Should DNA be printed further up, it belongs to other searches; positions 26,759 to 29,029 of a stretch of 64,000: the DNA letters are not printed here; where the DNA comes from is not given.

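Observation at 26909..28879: Soluble [FeFe]-hydrogenase-chemoreceptor fusion: candidate H2/redox taxis sensor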

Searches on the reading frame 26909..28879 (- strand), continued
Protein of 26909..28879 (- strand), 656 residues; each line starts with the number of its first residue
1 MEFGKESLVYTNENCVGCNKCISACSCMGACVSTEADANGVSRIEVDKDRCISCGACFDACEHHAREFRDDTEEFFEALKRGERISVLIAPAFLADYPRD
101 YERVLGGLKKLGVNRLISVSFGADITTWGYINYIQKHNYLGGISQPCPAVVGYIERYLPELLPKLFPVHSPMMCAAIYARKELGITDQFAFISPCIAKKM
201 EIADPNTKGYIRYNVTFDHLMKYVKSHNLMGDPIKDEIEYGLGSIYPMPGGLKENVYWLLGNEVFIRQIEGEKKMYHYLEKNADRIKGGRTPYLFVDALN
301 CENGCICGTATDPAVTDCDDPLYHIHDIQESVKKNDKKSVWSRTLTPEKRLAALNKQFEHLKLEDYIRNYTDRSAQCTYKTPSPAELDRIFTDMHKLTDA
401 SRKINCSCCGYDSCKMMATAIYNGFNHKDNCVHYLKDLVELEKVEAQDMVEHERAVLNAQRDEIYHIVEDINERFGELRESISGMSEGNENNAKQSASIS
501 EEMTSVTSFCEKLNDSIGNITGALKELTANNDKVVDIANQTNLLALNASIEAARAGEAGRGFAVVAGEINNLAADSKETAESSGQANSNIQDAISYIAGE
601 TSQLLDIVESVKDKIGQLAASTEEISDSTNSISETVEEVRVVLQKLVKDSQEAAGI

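Call 22: search_protein_families(library=ncbifam, proteins=[L007:288-1391:+, L007:1540-2958:+, L007:2960-4258:+, L015:11311-12051:+, L015:12038-13486:+, L015:13521-14738:+, L006:4229-5464:-, L006:5509-6606:-], max_evalue=1e-10)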
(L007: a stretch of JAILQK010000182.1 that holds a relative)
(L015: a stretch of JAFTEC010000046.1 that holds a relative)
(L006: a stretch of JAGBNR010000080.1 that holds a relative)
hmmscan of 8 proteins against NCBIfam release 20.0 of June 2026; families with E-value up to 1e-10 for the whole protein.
L007:288-1391:+ (367 aa): 13 families
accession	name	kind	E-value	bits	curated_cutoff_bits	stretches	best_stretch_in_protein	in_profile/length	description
TIGR03956.1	rSAM_HydE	equivalog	3.1e-160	533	254.6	1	26-362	3-340/340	[FeFe] hydrogenase H-cluster radical SAM maturase HydE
TIGR03910.1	pyrrolys_PylB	equivalog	4.9e-50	170.4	348.2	1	25-333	9-318/347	methylornithine synthase PylB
TIGR00433.2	bioB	equivalog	1.6e-22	80.1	225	1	33-311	2-281/307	biotin synthase BioB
TIGR03955.1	rSAM_HydG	equivalog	2.2e-22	79.1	312.15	1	36-199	50-218/470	[FeFe] hydrogenase H-cluster radical SAM maturase HydG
TIGR02351.2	thiH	equivalog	1e-17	64.3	380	1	27-203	28-205/364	2-iminoacetate synthase ThiH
TIGR03699.1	menaquin_MqnC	equivalog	6.5e-15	54.8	428.1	1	32-259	1-240/342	cyclic dehypoxanthinyl futalosine synthase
TIGR03957.1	rSAM_HmdB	equivalog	1.2e-14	54.2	320.9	1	35-322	2-292/317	5,10-methenyltetrahydromethanopterin hydrogenase cofactor biosynthesis protein HmdB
TIGR03551.1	F420_cofH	equivalog_domain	1.7e-12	46.8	374.1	1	35-153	2-121/345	5-amino-6-(D-ribitylamino)uracil--L-tyrosine 4-hydroxyphenyl transferase CofH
NF006687.0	PRK09234.1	equivalog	1.7e-12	46.4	1018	1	31-153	489-613/849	bifunctional FO biosynthesis protein CofGH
NF005609.0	PRK07360.1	equivalog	4.8e-12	45.3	426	1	22-153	9-144/374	7,8-didemethyl-8-hydroxy-5-deazariboflavin synthase subunit CofH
TIGR00423.1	TIGR00423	subfamily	7.3e-12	45.1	260.25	0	75-153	9-87/310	CofH family radical SAM protein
TIGR03700.1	mena_SCO4494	equivalog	2.4e-11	43.2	434.55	1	26-153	3-130/351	aminofutalosine synthase MqnE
TIGR02668.1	moaA_archaeal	equivalog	3.6e-11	42.6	325.25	1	65-215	5-151/303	GTP 3',8-cyclase MoaA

L007:1540-2958:+ (472 aa): 7 families
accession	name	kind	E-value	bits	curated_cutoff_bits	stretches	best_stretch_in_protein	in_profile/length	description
TIGR03955.1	rSAM_HydG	equivalog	3.5e-279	925.9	312.15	1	3-472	1-470/470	[FeFe] hydrogenase H-cluster radical SAM maturase HydG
TIGR02351.2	thiH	equivalog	2e-85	287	380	1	34-384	24-359/364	2-iminoacetate synthase ThiH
TIGR03910.1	pyrrolys_PylB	equivalog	2.7e-28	98.9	348.2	1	35-251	4-215/347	methylornithine synthase PylB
TIGR03956.1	rSAM_HydE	equivalog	3.6e-26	92.2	254.6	1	41-275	3-224/340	[FeFe] hydrogenase H-cluster radical SAM maturase HydE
TIGR04158.1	rSAM_MIA_synth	equivalog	1e-16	60.7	400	1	56-372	29-350/368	3-methyl-2-indolic acid synthase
TIGR00433.2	bioB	equivalog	1.1e-12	47.8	225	1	51-320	5-260/307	biotin synthase BioB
NF005609.0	PRK07360.1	equivalog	3.9e-11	42.3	426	1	33-163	5-137/374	7,8-didemethyl-8-hydroxy-5-deazariboflavin synthase subunit CofH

L007:2960-4258:+ (432 aa): 7 families
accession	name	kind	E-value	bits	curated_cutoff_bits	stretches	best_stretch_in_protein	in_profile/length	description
TIGR03918.1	GTP_HydF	equivalog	2.6e-157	523.7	325.55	2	179-427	143-391/392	[FeFe] hydrogenase H-cluster maturation GTPase HydF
TIGR03594.1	GTPase_EngA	equivalog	1.4e-21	77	306.7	1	12-135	172-299/432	ribosome biogenesis GTPase Der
TIGR00231.1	small_GTP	domain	1.2e-18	67.5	42.5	1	15-141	3-127/164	GTP-binding protein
TIGR00450.1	mnmE_trmE_thdF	equivalog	2.8e-17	62.9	252.6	1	16-134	210-328/446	tRNA uridine-5-carboxymethylaminomethyl(34) synthesis GTPase MnmE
NF000908.1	PRK00089.1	equivalog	1.2e-16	60.8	237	1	18-204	6-168/291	GTPase Era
NF003661.0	PRK05291.1-3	equivalog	7.4e-15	55.2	380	1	7-206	204-373/448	tRNA uridine-5-carboxymethylaminomethyl(34) synthesis GTPase MnmE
TIGR00436.1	era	equivalog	1.3e-14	54.3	116.25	1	17-140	2-124/270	GTPase Era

L015:11311-12051:+ (246 aa): 3 families
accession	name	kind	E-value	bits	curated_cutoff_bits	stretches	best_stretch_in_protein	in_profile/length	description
TIGR03956.1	rSAM_HydE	equivalog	4.9e-124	414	254.6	1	2-240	102-340/340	[FeFe] hydrogenase H-cluster radical SAM maturase HydE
TIGR03910.1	pyrrolys_PylB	equivalog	1.4e-21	76.8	348.2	1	13-195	121-302/347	methylornithine synthase PylB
TIGR00433.2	bioB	equivalog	4.6e-13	49.1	225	1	15-190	111-282/307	biotin synthase BioB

L015:12038-13486:+ (482 aa): 5 families
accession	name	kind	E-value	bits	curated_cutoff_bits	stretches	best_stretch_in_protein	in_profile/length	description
TIGR03955.1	rSAM_HydG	equivalog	2.4e-272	903.3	312.15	1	4-482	1-470/470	[FeFe] hydrogenase H-cluster radical SAM maturase HydG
TIGR02351.2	thiH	equivalog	1.9e-81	274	380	1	55-389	32-355/364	2-iminoacetate synthase ThiH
TIGR03910.1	pyrrolys_PylB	equivalog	5.3e-24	84.7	348.2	1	59-235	19-191/347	methylornithine synthase PylB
TIGR03956.1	rSAM_HydE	equivalog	8.3e-24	84.4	254.6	1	57-255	10-200/340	[FeFe] hydrogenase H-cluster radical SAM maturase HydE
TIGR04158.1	rSAM_MIA_synth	equivalog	2.9e-18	65.8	400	1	71-377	35-346/368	3-methyl-2-indolic acid synthase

L015:13521-14738:+ (405 aa): 7 families
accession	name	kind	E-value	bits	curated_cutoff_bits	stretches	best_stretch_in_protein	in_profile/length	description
TIGR03918.1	GTP_HydF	equivalog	3.6e-163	543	325.55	1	6-392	2-391/392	[FeFe] hydrogenase H-cluster maturation GTPase HydF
TIGR03594.1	GTPase_EngA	equivalog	1.3e-18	67.2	306.7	1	9-137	173-303/432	ribosome biogenesis GTPase Der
NF003661.0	PRK05291.1-3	equivalog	1.4e-17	64.2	380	1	12-174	217-377/448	tRNA uridine-5-carboxymethylaminomethyl(34) synthesis GTPase MnmE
TIGR00450.1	mnmE_trmE_thdF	equivalog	1.7e-16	60.3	252.6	1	11-152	209-349/446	tRNA uridine-5-carboxymethylaminomethyl(34) synthesis GTPase MnmE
NF000908.1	PRK00089.1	equivalog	8.9e-16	58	237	1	13-138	5-131/291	GTPase Era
TIGR00231.1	small_GTP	domain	3.7e-13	49.6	42.5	1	11-138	3-130/164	GTP-binding protein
TIGR00436.1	era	equivalog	7.1e-11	42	116.25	0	13-151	2-139/270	GTPase Era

L006:4229-5464:- (411 aa): 10 families
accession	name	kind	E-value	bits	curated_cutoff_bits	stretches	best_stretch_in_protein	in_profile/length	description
TIGR03918.1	GTP_HydF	equivalog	1.1e-161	538.1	325.55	1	17-399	1-391/392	[FeFe] hydrogenase H-cluster maturation GTPase HydF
TIGR03594.1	GTPase_EngA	equivalog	4.6e-24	85.2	306.7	1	18-182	170-353/432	ribosome biogenesis GTPase Der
TIGR00450.1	mnmE_trmE_thdF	equivalog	5.5e-21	75.2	252.6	1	25-177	211-369/446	tRNA uridine-5-carboxymethylaminomethyl(34) synthesis GTPase MnmE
TIGR00231.1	small_GTP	domain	6.4e-21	74.8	42.5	1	23-153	3-135/164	GTP-binding protein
NF003661.0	PRK05291.1-3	equivalog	2.9e-20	73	380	1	10-177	199-372/448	tRNA uridine-5-carboxymethylaminomethyl(34) synthesis GTPase MnmE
NF000908.1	PRK00089.1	equivalog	8.9e-18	64.6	237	1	27-179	7-171/291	GTPase Era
TIGR00436.1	era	equivalog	2.8e-13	49.8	116.25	1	25-146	2-123/270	GTPase Era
NF002828.0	PRK03003.1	equivalog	7.3e-13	47.9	631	1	25-148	215-342/477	ribosome biogenesis GTPase Der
TIGR03156.1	GTP_HflX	equivalog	1.4e-12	47.2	216.75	1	21-174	187-350/351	GTPase HflX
NF007071.0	PRK09518.1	equivalog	3.1e-11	42.5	953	0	27-148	448-573/706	bifunctional cytidylate kinase/GTPase Der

L006:5509-6606:- (365 aa): 4 families
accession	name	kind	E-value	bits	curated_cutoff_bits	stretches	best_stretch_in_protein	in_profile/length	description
TIGR03955.1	rSAM_HydG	equivalog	1.8e-221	735.6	312.15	1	1-365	106-470/470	[FeFe] hydrogenase H-cluster radical SAM maturase HydG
TIGR02351.2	thiH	equivalog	6.2e-67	226.2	380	1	3-277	95-359/364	2-iminoacetate synthase ThiH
TIGR04158.1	rSAM_MIA_synth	equivalog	1.6e-13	50.2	400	1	89-262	173-347/368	3-methyl-2-indolic acid synthase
TIGR03956.1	rSAM_HydE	equivalog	1.7e-11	44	254.6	1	2-145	71-206/340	[FeFe] hydrogenase H-cluster radical SAM maturase HydE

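Call 50: predict_structure(alignment_id=A1)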
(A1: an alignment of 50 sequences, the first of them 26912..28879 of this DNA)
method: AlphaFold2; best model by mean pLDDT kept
length: 656 residues; sequences in the alignment: 50
mean_pLDDT: 77.7   pTM: 0.68
mean pLDDT of the five models: 77.7, 76.3, 75.2, 72.8, 62.5
residues with pLDDT >= 90: 179; 70-90: 254; 50-70: 193; < 50: 30
segments of 3 or more residues with pLDDT < 50: 488-499, 614-621, 623-625, 653-656
pLDDT, mean of each block of 10 residues (from residue 1): 68 81 87 83 86 85 84 97 95 89 96 89 77 89 87 94 92 90 92 91 90 95 95 84 54 76 82 87 91 86 77 81 82 70 84 88 92 91 93 88 74 89 90 82 75 72 69 63 52 45 61 65 68 68 60 55 59 67 63 63 63 48 52 64 63 47
secondary structure, 60 per line:
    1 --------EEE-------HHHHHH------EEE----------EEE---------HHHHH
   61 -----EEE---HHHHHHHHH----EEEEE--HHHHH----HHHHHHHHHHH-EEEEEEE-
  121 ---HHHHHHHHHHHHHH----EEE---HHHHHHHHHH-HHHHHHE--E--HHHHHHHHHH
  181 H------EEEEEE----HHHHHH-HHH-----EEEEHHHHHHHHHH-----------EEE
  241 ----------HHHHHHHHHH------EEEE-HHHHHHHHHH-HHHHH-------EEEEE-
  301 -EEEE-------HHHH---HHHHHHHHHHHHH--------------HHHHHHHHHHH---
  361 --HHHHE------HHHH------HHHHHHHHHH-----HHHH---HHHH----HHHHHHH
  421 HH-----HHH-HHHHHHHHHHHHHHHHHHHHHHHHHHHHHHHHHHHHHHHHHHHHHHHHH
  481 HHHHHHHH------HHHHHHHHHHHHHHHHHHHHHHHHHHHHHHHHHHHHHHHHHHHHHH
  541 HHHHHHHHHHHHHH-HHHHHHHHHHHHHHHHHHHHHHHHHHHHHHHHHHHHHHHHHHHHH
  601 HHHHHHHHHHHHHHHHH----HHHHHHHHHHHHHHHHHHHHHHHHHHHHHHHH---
elements in order: E9-11 H19-24 E31-33 E44-46 H56-60 E66-68 H72-80 E85-89 H92-96 H101-111 E113-119 H124-137 E142-144 H148-157 H159-164 H171-181 E188-193 H198-203 E213-216 H217-226 E238-240 H251-260 E267-270 H272-281 H283-287 E295-299 E302-305 H313-316 H320-332 H347-357 H363-366 H374-377 H384-393 H399-402 H406-409 H414-422 H432-488 H495-554 H556-617 H622-653

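Call 54: fold_search(model_id=the predicted structure, library=pdb)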
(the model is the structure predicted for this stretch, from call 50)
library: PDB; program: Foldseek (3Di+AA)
matches with E <= 10: 684; with E <= 0.001: 83
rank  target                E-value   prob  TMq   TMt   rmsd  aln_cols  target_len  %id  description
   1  8a6t_A                1.0e-14  1.00  0.46  0.52   4.7       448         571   19  Cryo-EM structure of the electron bifurcating Fe-Fe hydrogenase HydABC complex from Thermoanaerobacter kivui in the re (released 2023-02-15)
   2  9gnk                  2.5e-14  1.00  0.46  0.60   6.1       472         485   20  Desulfovibrio desulfuricans [FeFe]-hydrogenase variant with both subunits linked by a 13 amino acid linker peptide deriv (released 2025-09-24)
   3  9gbu_A                4.0e-14  1.00  0.46  0.61   5.9       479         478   20  Desulfovibrio desulfuricans [FeFe]-hydrogenase variant with both subunits linked by a 13 amino acid linker peptide der (released 2025-08-13)
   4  8ryh                  1.0e-13  1.00  0.46  0.63   5.8       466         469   20  Desulfovibrio desulfuricans [FeFe]-hydrogenase variant with both subunits linked by a linker peptide derived from a grou (released 2025-02-19)
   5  8ru6                  1.2e-13  1.00  0.45  0.60   6.2       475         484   21  Desulfovibrio desulfuricans [FeFe]-hydrogenase variant with both subunits linked by a 4 amino acid linker peptide derive (released 2025-02-12)
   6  7p8n_a                1.4e-13  1.00  0.46  0.47   5.8       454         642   21  TmHydABC- T. maritima hydrogenase with bridge closed (released 2022-09-14)
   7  7p5h_A                1.9e-13  1.00  0.45  0.53   4.5       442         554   21  TmHydABC- D2 map (released 2022-09-14)
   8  8zqd_A                3.6e-13  1.00  0.45  0.47   4.7       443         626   20  Anaerobically isolated active [FeFe]-hydrogenase CbA5H (released 2025-01-01)
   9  9gbu_B                9.2e-13  1.00  0.46  0.61   6.0       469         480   20  Desulfovibrio desulfuricans [FeFe]-hydrogenase variant with both subunits linked by a 13 amino acid linker peptide der (released 2025-08-13)
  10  9f46_B                2.1e-12  1.00  0.44  0.46   4.8       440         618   20  crystal structure of apo-[FeFe]-hydrogenase CbA5H from Clostridium beijerinckii (released 2024-12-18)
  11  9f46_A                3.8e-12  1.00  0.44  0.46   5.1       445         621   21  crystal structure of apo-[FeFe]-hydrogenase CbA5H from Clostridium beijerinckii (released 2024-12-18)
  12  9hpx_A                8.4e-12  1.00  0.40  0.64   4.0       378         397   23  [FeFe]-hydrogenase from D. desulfuricans with synthetic active site containing only one cyanide ligand. (released 2025-12-24)
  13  9gzl_A                8.8e-12  1.00  0.40  0.64   4.3       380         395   22  Apo FeFe Hydrogenase from Desulfovibrio desulfuricans labelled with cyanophenylalanine (released 2025-05-28)
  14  9gz0_A                1.1e-11  1.00  0.40  0.64   4.3       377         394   23  FeFe Hydrogenase from Desulfovibrio desulfuricans labelled with cyanophenylalanine - oxidised state (released 2025-05-28)
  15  8bj8_A                2.4e-11  1.00  0.40  0.64   4.1       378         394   23  Desulfovibrio desulfuricans FeFe Hydrogenase C178A mutant in Htrans-like state (released 2023-04-26)
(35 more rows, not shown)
